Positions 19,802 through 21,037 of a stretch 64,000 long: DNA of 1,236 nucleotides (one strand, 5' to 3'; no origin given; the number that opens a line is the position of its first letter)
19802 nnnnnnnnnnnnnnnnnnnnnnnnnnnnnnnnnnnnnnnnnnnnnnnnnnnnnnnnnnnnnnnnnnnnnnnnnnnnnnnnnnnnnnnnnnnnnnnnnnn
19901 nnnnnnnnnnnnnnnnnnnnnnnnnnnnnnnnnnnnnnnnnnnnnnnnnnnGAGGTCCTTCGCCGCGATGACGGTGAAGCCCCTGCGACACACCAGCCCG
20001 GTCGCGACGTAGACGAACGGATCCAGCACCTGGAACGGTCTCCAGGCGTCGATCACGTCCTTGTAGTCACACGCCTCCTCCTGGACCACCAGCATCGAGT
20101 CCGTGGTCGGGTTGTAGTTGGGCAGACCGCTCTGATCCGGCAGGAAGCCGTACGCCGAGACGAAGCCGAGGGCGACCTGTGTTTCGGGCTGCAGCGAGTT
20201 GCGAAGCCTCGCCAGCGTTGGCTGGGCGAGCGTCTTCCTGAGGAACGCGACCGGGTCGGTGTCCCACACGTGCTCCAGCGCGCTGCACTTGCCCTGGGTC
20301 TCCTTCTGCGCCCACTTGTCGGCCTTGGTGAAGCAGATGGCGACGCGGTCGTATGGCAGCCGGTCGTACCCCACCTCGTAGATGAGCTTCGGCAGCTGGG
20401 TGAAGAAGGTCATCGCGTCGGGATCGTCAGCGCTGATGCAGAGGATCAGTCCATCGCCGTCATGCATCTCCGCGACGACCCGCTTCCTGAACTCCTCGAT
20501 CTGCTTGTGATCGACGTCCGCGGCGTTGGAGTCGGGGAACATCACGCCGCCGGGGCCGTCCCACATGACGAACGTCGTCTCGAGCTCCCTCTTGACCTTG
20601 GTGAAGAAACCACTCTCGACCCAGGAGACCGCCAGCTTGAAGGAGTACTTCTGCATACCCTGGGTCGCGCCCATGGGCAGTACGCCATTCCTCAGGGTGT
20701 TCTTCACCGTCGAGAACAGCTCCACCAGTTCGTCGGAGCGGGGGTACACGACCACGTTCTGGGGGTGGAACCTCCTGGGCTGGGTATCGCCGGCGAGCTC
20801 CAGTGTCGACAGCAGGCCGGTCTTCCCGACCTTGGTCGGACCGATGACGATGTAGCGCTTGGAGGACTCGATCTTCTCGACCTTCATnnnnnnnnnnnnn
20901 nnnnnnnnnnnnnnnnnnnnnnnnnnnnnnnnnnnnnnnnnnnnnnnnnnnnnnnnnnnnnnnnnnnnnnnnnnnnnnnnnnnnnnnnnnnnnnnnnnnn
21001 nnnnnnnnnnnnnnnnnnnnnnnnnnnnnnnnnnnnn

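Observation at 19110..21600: Tandem paralogous TRAFAC GTPases coupled (ATGA overlap) to an NrdG/QueE-like protein with atypical CX3CX3C spacing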

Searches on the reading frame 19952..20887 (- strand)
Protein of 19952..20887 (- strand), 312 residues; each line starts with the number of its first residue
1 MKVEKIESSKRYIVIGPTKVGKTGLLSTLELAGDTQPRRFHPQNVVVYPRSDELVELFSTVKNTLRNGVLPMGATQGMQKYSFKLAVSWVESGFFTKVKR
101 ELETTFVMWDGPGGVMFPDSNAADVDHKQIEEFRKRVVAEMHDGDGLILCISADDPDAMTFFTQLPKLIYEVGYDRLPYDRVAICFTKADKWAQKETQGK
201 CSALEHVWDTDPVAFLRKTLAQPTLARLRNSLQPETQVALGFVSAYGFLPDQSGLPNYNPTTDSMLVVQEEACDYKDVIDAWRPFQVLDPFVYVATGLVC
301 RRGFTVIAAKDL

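Call 3: search_protein_families(library=pfam, proteins=[window:19952-20887:-], max_evalue=0.01)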
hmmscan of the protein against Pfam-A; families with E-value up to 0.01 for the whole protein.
window:19952-20887:- (312 aa): 0 families

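Call 4: search_protein_families(library=ncbifam, proteins=[window:19952-20887:-], max_evalue=0.01)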
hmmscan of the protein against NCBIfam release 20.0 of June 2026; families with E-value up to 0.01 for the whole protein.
window:19952-20887:- (312 aa): 0 families

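Call 5: search_protein_families(library=padloc, proteins=[window:19952-20887:-], max_evalue=0.1)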
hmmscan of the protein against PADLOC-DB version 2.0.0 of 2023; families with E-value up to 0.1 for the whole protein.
window:19952-20887:- (312 aa): 0 families

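Call 9: search_protein_families(library=pfam, proteins=[window:19952-20887:-], max_evalue=10)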
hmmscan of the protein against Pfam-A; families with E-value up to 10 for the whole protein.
window:19952-20887:- (312 aa): 2 families
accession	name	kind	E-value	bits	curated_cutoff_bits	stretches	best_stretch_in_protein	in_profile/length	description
PF03193.22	RsgA_GTPase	-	0.014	15.7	30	1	145-241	24-113/174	RsgA GTPase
PF10936.14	DUF2617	-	0.15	12.6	22.3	1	45-122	51-125/160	Protein of unknown function DUF2617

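Call 10: search_solved_structures(query=window:19952-20887:-, max_evalue=10)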
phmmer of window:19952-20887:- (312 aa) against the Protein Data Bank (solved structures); distinct sequences matched with E-value up to 10: 8.
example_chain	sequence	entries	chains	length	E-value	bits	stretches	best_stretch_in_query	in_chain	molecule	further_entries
5vej_A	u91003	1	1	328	1.2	11.5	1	149-184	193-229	Phosphotriesterase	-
3c86_A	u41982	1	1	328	1.2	11.5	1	149-184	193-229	Phosphotriesterase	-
2r1p_A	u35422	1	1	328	1.2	11.5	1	149-184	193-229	Phosphotriesterase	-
2d2g_A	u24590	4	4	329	1.3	11.5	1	149-184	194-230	phosphotriesterase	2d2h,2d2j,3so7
2r1m_A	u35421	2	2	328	1.3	11.5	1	149-184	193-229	Phosphotriesterase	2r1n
3wml_A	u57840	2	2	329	1.3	11.5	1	149-184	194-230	Phosphotriesterase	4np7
2r1k_A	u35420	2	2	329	1.3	11.5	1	149-184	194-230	Phosphotriesterase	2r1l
3a4j_A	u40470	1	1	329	1.4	11.4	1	149-183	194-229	Phosphotriesterase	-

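Call 30: find_homologous_proteins(query=window:19952-20887:-, max_evalue=0.001)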
Query window:19952-20887:- (312 aa): 1 proteins with E <= 0.001 among 1073 candidates.
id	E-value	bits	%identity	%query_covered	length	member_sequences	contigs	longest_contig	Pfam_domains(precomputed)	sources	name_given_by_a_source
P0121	1.3e-210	716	100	100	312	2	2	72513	-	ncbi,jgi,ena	-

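Call 37: search_protein_representatives(alignment_id=A2)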
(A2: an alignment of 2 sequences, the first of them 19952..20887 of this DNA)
Query: 2 sequences, 322 profile positions. Proteins with E-value up to 0.001 (for the whole library): 370; up to 1e-10: 198; up to 1e-30: 51. The best 150 are listed.
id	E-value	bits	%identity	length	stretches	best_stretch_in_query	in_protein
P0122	1.3e-132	458.3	-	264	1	25-314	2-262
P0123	1.3e-53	198.7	-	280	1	11-314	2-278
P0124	5.6e-53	196.6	-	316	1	8-322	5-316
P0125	2.2e-52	194.7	-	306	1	11-307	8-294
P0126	1.2e-51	192.2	-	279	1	9-312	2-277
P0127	1.8e-51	191.7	-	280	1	11-314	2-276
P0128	1.3e-46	175.7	-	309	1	10-308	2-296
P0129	6.2e-44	166.9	-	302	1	12-308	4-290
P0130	2.3e-43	165.0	-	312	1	8-307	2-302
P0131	4.8e-43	164.0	-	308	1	10-310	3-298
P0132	6.2e-43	163.6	-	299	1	13-308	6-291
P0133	1.4e-41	159.2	-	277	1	12-313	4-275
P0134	1.6e-41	159.0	-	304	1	12-318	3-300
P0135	2.9e-41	158.2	-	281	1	11-314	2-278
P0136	3.4e-41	157.9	-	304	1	10-309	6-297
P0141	1.3e-39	152.7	-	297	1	11-314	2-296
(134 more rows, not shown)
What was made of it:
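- The family has 370 cluster representatives among 1.84 billion (call 37).
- Tried and rejected: The exhaustive HMMER search was needed to find the family (call 37).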

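Call 39: search_protein_families(library=pfam, alignment_id=A3, max_evalue=0.01)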
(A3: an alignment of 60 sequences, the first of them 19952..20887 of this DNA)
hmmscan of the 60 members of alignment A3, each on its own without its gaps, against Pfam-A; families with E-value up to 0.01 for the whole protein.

A. member 1, window:19952-20887:- (312 aa): 0 families

B. families by the number of members that match (of 60 scanned): 20 families
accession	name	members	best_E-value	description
PF19993.5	DO-GTPase2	30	9.9e-08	Double-GTPase 2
PF13191.12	AAA_16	11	6.3e-05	AAA ATPase domain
PF01926.29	MMR_HSR1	10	2.2e-05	50S ribosome-binding GTPase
PF00009.33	GTP_EFTU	9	2.7e-08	Elongation factor Tu GTP binding domain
PF13401.12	AAA_22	4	0.002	AAA domain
PF13304.12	AAA_21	3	9.9e-05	AAA domain, putative AbiEii toxin, Type IV TA system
PF13476.12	AAA_23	3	0.00015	AAA domain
PF03193.22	RsgA_GTPase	3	0.00018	RsgA GTPase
PF13555.12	AAA_29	3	0.00072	P-loop containing region of AAA domain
PF19975.5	DO-GTPase1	3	0.0019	Double-GTPase 1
PF09439.16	SRPRB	3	0.0043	Signal recognition particle receptor beta subunit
PF05729.18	NACHT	2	0.00022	NACHT domain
PF00025.27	Arf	2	0.0026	ADP-ribosylation factor family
PF13521.12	AAA_28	2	0.0047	AAA domain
PF13671.12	AAA_33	1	6.6e-05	AAA domain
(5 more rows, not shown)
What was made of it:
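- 30 of 60 members weakly hit Pfam DO-GTPase2; others hit GTP_EFTU or MMR_HSR1 (call 39).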

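Call 40: search_solved_structures(query=A3, max_evalue=1)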
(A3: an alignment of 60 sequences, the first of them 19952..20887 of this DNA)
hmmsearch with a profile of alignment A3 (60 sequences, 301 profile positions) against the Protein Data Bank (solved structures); distinct sequences matched with E-value up to 1: 230 (the best 60 are shown).
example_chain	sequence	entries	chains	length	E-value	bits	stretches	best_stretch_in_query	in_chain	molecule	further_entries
2ged_A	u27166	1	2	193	0.00059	22.2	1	4-28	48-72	Signal recognition particle receptor beta subunit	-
1nrj_B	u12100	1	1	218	0.00065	22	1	4-28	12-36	Signal recognition particle receptor beta subunit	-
6c2u_A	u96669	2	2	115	0.00069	21.9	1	7-57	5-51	phosphate-loop protein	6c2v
3tso_A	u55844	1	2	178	0.0019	20.5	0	6-30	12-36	Ras-related protein Rab-25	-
2oil_A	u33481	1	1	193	0.0028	20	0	6-30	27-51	Ras-related protein Rab-25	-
2b6h_A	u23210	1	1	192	0.0064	18.8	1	128-167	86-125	ADP-ribosylation factor 5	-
9uan_B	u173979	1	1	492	0.013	17.7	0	120-191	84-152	miniGq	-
6cm9_C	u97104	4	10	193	0.014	17.6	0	128-168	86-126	ADP-ribosylation factor 1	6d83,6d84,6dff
7am2_BU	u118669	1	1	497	0.015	17.6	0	6-30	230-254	GTPase Der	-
6ii6_C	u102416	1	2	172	0.016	17.5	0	127-168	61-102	ADP-ribosylation factor 3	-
7mge_E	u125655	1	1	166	0.016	17.5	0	127-167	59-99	ADP-ribosylation factor 1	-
9rtw_E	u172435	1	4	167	0.016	17.5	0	127-168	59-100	ADP-ribosylation factor 1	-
4hmy_C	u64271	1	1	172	0.017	17.4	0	127-168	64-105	ADP-ribosylation factor 1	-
1hur_A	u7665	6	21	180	0.018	17.3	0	127-167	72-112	HUMAN ADP-RIBOSYLATION FACTOR 1 | ADP-ribosylation factor 1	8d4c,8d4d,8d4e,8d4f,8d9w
7wqy_A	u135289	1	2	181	0.018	17.3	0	127-167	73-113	ARF1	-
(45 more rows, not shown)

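Call 47: find_homologous_proteins(query=A3, max_evalue=0.00001)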
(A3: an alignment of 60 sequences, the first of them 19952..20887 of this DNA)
Query A3 (60 sequences) (312 aa, profile of the alignment): 3 proteins with E <= 0.00001 among 8000 candidates.
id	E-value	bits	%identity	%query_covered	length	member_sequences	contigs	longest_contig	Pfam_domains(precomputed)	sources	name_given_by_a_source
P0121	2.1e-92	327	100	100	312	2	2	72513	-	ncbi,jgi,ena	-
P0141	5.1e-52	195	21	93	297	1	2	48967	-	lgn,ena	-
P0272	6.4e-49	185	24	93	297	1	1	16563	-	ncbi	-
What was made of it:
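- Tried and rejected: The search with K found only K itself, and the search with the family profile found three proteins (calls 30, 47).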

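Call 74: predict_structure(alignment_id=A3)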
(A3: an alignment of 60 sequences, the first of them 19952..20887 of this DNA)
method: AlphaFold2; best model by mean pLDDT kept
length: 312 residues; sequences in the alignment: 60
mean_pLDDT: 92.5   pTM: 0.92
mean pLDDT of the five models: 92.5, 91.5, 91.5, 91.4, 90.7
residues with pLDDT >= 90: 244; 70-90: 65; 50-70: 3; < 50: 0
segments of 3 or more residues with pLDDT < 50: none
pLDDT, mean of each block of 10 residues (from residue 1): 92 95 96 86 93 96 89 87 97 94 97 76 85 95 97 88 89 96 98 94 94 96 94 98 96 92 90 85 95 95 92 97
secondary structure, 60 per line:
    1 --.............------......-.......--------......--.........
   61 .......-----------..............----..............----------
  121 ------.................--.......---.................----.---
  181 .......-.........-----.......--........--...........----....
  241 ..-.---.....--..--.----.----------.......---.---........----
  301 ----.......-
elements in order: E3-15 H22-27 H29-35 E44-49 H52-67 E79-92 E97-110 H127-143 E146-152 H156-172 E181-187 H189-197 H203-209 H212-219 H222-231 E237-242 H275-281 H289-296 E305-308

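Call 78: fold_search(model_id=the predicted structure, library=pdb)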
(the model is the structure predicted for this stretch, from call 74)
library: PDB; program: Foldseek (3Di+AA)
matches with E <= 10: 896; with E <= 0.001: 119
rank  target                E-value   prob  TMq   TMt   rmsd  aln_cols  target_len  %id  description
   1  2ffq                  1.0e-05  1.00  0.25  0.44   8.3       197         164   12  The crystal structure of human neuronal Rab6B in its active GTPgS-bound form (released 2006-07-04)
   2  1yzq                  1.5e-05  1.00  0.24  0.43   8.4       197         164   14  GppNHp-Bound Rab6 GTPase (released 2005-07-26)
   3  6zay_A                1.6e-05  1.00  0.24  0.38   8.9       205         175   16  Crystal structure of Atg16L in complex with GDP-bound Rab33B (released 2020-09-30)
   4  8yl2_B                1.8e-05  1.00  0.35  0.38   7.7       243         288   12  Crystal Structure of Homo Tetrameric RagA-like small GTPase from Asgard Lokiarchaeota (LokiRagO) in complex with GTP (released 2025-09-10)
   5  3llu                  2.1e-05  1.00  0.36  0.58   8.0       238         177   13  Crystal structure of the nucleotide-binding domain of Ras-related GTP-binding protein C (released 2010-02-09)
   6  2q3f_A                2.1e-05  1.00  0.36  0.57   7.1       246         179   14  X-ray crystal structure of putative human Ras-related GTP binding D in complex with GMPPNP (released 2007-06-12)
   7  2y8e_A                2.1e-05  1.00  0.25  0.43   8.7       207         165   14  Crystal structure of D. melanogaster Rab6 GTPase bound to GMPPNP (released 2011-07-06)
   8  6hdu_C                2.8e-05  1.00  0.27  0.46   8.3       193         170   14  Crystal structure of human Rab38 in complex with GTP (released 2019-08-28)
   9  2gcp                  3.4e-05  1.00  0.27  0.43   7.8       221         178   14  Crystal structure of the human RhoC-GSP complex (released 2007-03-27)
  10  6y09_B                4.9e-05  1.00  0.25  0.40   8.7       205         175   16  Crystal structure of Atg16L in complex with GTP-bound Rab33B (Q92L) (released 2020-09-30)
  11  7dn8_B                5.2e-05  1.00  0.29  0.50   8.9       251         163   13  Crystal structure of Salmonella effector SopF in complex with ARF1 (released 2021-12-15)
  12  9gvu_A                5.8e-05  1.00  0.29  0.45   6.7       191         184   14  Human Rab27A in complex with cyclic peptide IMP-2660 (released 2025-10-15)
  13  6sur_F                6.2e-05  1.00  0.24  0.39   8.7       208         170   17  The Rab33B-Atg16L1 crystal structure (released 2020-08-05)
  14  2g77_B                6.6e-05  1.00  0.23  0.37   9.0       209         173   18  Crystal Structure of Gyp1 TBC domain in complex with Rab33 GTPase bound to GDP and AlF3 (released 2006-07-25)
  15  8yl2_A                7.0e-05  1.00  0.36  0.38   7.8       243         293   11  Crystal Structure of Homo Tetrameric RagA-like small GTPase from Asgard Lokiarchaeota (LokiRagO) in complex with GTP (released 2025-09-10)
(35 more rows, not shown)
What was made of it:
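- On TRAFAC-class GTPase: Its model (pLDDT 92.5) matches Rab, Rag, Arf and MglA at probability 1.0 (calls 74, 78).
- The K model has pLDDT 92.5 and matches Rab, Rag, Arf and MglA at probability 1.0 (calls 74, 78).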

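Call 79: find_encoding_contigs(protein=P0141, flank=10000, max_places=1)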
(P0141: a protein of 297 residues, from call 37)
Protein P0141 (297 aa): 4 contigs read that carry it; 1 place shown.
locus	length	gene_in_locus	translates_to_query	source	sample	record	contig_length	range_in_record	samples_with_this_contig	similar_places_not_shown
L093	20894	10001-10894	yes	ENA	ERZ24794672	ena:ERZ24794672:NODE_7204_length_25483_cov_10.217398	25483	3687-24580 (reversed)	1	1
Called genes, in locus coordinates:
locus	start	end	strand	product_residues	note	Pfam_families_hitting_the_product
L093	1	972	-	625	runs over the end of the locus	?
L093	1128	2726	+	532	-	-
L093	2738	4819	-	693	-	-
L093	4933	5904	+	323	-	PF03781:FGE-sulfatase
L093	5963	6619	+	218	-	PF06271:RDD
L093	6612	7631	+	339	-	PF01435:Peptidase_M48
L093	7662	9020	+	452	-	-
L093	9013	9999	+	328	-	-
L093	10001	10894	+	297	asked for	-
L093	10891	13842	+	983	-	-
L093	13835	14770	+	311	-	-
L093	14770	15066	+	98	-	-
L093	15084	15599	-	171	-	PF00589:Phage_integrase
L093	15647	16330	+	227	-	-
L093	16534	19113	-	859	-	PF22548:AEP-TOTE, PF04851:ResIII, PF00270:DEAD (weak), PF13401:AAA_22 (weak)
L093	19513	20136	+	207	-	PF00440:TetR_N, PF16859:TetR_C_11 (faint)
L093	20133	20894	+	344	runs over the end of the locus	PF13489:Methyltransf_23, PF02353:CMAS, PF13649:Methyltransf_25, PF13847:Methyltransf_31, PF08241:Methyltransf_11, PF08242:Methyltransf_12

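Call 80: find_encoding_contigs(protein=P0272, flank=10000, max_places=1)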
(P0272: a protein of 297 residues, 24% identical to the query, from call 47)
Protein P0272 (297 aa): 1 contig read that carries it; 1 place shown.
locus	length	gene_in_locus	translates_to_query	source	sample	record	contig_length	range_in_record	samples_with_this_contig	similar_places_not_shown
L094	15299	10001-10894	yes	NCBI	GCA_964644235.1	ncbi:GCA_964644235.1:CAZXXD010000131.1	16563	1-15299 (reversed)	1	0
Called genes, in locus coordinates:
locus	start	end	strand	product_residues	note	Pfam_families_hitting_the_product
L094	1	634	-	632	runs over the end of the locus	?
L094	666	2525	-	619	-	PF00512:HisKA, PF13581:HATPase_c_2 (weak), PF02518:HATPase_c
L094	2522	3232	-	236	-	PF00072:Response_reg, PF00486:Trans_reg_C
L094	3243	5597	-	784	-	PF08487:VIT, PF00092:VWA, PF13519:VWA_2, PF13768:VWA_3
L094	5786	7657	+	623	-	PF00069:Pkinase, PF07714:PK_Tyr_Ser-Thr, PF03781:FGE-sulfatase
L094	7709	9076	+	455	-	-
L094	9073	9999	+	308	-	-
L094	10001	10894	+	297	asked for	-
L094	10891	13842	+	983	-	-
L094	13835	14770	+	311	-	-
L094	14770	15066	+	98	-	-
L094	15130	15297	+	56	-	?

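Call 84: search_protein_families(library=padloc, proteins=[L093:7662-9017:+, L093:10891-13839:+], max_evalue=0.01)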
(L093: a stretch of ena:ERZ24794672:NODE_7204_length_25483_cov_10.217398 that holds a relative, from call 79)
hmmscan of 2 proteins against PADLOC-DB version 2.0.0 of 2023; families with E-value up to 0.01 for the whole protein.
L093:7662-9017:+ (452 aa): 0 families

L093:10891-13839:+ (983 aa): 0 families
